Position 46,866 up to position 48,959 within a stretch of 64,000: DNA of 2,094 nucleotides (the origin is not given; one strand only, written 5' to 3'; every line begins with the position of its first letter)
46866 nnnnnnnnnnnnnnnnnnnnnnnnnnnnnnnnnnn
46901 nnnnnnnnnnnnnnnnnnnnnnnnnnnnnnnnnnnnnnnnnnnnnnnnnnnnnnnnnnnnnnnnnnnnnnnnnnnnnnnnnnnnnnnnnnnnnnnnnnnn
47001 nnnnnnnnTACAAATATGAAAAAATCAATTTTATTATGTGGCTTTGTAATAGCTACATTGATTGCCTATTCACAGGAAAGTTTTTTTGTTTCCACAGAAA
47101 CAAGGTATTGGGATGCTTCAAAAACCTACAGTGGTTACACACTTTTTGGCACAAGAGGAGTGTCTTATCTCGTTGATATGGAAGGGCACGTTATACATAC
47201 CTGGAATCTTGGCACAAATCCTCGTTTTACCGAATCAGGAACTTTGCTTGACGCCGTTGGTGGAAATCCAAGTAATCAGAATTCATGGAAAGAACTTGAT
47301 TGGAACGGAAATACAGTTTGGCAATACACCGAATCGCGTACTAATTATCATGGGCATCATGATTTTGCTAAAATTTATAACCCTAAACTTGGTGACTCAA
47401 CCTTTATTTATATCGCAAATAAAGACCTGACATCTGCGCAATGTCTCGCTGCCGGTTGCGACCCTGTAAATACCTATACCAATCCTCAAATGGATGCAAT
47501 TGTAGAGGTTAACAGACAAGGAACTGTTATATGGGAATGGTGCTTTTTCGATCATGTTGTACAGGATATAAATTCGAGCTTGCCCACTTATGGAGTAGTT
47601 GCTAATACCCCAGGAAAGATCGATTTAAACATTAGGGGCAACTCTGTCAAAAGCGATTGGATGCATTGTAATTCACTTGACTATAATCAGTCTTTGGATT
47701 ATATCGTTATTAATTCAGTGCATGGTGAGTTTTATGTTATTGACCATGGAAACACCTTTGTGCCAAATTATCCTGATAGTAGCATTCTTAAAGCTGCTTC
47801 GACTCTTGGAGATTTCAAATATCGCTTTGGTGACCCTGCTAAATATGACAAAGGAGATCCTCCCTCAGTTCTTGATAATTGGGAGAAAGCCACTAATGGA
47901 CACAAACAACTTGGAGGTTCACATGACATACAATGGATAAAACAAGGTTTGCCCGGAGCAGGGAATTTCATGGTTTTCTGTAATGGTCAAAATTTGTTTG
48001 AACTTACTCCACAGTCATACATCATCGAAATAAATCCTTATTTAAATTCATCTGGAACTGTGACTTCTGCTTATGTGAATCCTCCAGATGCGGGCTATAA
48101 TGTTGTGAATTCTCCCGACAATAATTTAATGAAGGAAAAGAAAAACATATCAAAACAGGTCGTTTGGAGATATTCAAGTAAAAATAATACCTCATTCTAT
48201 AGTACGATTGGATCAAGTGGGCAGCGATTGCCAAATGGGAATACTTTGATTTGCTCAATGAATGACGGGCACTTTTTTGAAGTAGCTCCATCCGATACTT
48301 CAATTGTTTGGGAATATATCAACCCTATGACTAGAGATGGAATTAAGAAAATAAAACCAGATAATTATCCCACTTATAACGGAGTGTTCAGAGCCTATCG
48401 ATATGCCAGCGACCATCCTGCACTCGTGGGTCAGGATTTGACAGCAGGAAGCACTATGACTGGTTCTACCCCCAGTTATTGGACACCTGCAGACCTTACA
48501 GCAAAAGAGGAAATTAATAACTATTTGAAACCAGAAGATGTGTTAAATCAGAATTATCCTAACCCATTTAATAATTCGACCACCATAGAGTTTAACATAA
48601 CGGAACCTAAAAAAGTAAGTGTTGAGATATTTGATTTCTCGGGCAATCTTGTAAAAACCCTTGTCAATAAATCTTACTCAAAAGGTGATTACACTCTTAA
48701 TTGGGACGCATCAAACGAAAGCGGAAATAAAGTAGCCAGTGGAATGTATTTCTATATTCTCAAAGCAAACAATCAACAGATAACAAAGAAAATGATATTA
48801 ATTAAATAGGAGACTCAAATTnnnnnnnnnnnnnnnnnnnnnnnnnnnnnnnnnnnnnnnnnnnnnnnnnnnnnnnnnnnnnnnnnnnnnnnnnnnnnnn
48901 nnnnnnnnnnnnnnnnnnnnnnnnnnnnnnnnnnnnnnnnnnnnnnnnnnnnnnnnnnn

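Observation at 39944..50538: ECF-sigma-headed eight-gene unit encoding five T9SS-secreted enzymes of an unusual combination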

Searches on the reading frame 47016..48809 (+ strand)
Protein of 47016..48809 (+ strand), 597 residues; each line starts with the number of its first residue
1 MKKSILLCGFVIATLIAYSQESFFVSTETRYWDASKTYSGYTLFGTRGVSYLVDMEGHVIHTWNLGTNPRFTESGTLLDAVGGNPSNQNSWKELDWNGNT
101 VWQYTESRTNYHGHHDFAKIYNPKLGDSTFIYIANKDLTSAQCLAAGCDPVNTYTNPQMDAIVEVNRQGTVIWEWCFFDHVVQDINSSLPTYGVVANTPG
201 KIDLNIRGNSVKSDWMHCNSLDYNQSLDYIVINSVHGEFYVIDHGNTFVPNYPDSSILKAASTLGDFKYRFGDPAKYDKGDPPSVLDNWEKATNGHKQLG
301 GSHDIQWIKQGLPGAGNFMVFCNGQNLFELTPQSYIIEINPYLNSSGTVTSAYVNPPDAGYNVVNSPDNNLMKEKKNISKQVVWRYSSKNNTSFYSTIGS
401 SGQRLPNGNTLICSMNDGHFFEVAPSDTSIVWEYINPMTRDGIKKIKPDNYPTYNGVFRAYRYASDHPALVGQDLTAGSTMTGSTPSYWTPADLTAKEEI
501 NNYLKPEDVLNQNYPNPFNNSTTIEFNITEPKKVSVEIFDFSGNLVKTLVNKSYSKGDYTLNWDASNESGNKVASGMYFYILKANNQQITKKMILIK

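Call 4: search_protein_families(library=pfam, proteins=[window:47016-48809:+], max_evalue=0.01)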
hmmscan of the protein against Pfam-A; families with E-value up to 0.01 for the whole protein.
window:47016-48809:+ (597 aa): 4 families
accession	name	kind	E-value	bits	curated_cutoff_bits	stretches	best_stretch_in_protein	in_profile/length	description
PF13860.13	FlgD_ig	-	4e-12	46.4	27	1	521-586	11-77/79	FlgD Ig-like domain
PF05935.17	Arylsulfotrans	-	2.1e-11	43.9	24.2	1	77-419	55-336/374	Arylsulfotransferase (ASST)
PF18962.6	Por_Secre_tail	-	2.1e-10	41.2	27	1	514-594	2-74/75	Secretion system C-terminal sorting domain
PF13585.12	CHU_C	-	4.3e-09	36.8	27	1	518-592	14-81/86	CHU_C Type IX secretion signal domain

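Call 5: search_protein_families(library=ncbifam, proteins=[window:47016-48809:+], max_evalue=0.01)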
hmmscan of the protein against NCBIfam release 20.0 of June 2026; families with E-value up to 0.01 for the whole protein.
window:47016-48809:+ (597 aa): 9 families
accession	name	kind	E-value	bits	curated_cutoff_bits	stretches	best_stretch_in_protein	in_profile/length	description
TIGR04183.1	Por_Secre_tail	domain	3.3e-12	46.2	23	1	514-594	2-70/72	T9SS type A sorting domain-containing protein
NF052323.1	T9SSA_dep_M6i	equivalog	6.4e-12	44.3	600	1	500-594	949-1037/1043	T9SS-dependent M6-like inactivated metalloprotease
NF033707.1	T9SS_sortase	equivalog_domain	6.5e-12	43.9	420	1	512-588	1000-1081/1095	type IX secretion system sortase PorU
NF005176.1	PRK06655.1-1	equivalog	1.4e-07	31.6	230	1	530-588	95-153/197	flagellar hook assembly protein FlgD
NF038113.1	T9SSA_dep_M36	equivalog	1.9e-07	29.6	885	1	510-595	792-868/869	T9SS-dependent M36 family metallopeptidase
NF009276.0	PRK12633.1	equivalog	6.6e-07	29.3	383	1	530-586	127-183/234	flagellar basal body rod modification protein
NF009452.0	PRK12812.1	equivalog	6.4e-05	22.3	258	1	532-586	152-208/289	flagellar basal body rod modification protein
NF009277.0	PRK12634.1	equivalog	0.0018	18.4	333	1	533-580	123-170/221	flagellar basal body rod modification protein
NF004496.1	PRK05842.1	equivalog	0.0077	15.5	250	0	534-583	168-219/271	flagellar hook assembly protein FlgD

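Call 33: search_solved_structures(query=window:47016-48809:+, max_evalue=10, show_alignments=3)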
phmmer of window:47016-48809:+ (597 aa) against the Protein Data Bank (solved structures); distinct sequences matched with E-value up to 10: 7.
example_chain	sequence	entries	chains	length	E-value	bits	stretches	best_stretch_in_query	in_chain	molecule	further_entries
6za2_A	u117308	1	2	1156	3.5e-05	26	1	513-586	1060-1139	Por secretion system protein porU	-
4zzk_A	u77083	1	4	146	0.0054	18.7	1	524-583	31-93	Basal-body rod modification protein FlgD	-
4zzf_A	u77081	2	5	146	0.0054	18.7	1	524-583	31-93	Flagellar basal body rod modification protein | Basal-body rod modification protein FlgD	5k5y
3c12_A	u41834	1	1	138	0.027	16.4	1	533-580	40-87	Flagellar protein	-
7eh9_A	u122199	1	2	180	0.053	15.5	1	526-586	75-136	Basal-body rod modification protein FlgD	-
7bhq_A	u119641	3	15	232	0.079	14.9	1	526-586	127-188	Basal-body rod modification protein FlgD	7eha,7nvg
4mhv_A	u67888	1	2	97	0.9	11.4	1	392-441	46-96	Protein C-ets-2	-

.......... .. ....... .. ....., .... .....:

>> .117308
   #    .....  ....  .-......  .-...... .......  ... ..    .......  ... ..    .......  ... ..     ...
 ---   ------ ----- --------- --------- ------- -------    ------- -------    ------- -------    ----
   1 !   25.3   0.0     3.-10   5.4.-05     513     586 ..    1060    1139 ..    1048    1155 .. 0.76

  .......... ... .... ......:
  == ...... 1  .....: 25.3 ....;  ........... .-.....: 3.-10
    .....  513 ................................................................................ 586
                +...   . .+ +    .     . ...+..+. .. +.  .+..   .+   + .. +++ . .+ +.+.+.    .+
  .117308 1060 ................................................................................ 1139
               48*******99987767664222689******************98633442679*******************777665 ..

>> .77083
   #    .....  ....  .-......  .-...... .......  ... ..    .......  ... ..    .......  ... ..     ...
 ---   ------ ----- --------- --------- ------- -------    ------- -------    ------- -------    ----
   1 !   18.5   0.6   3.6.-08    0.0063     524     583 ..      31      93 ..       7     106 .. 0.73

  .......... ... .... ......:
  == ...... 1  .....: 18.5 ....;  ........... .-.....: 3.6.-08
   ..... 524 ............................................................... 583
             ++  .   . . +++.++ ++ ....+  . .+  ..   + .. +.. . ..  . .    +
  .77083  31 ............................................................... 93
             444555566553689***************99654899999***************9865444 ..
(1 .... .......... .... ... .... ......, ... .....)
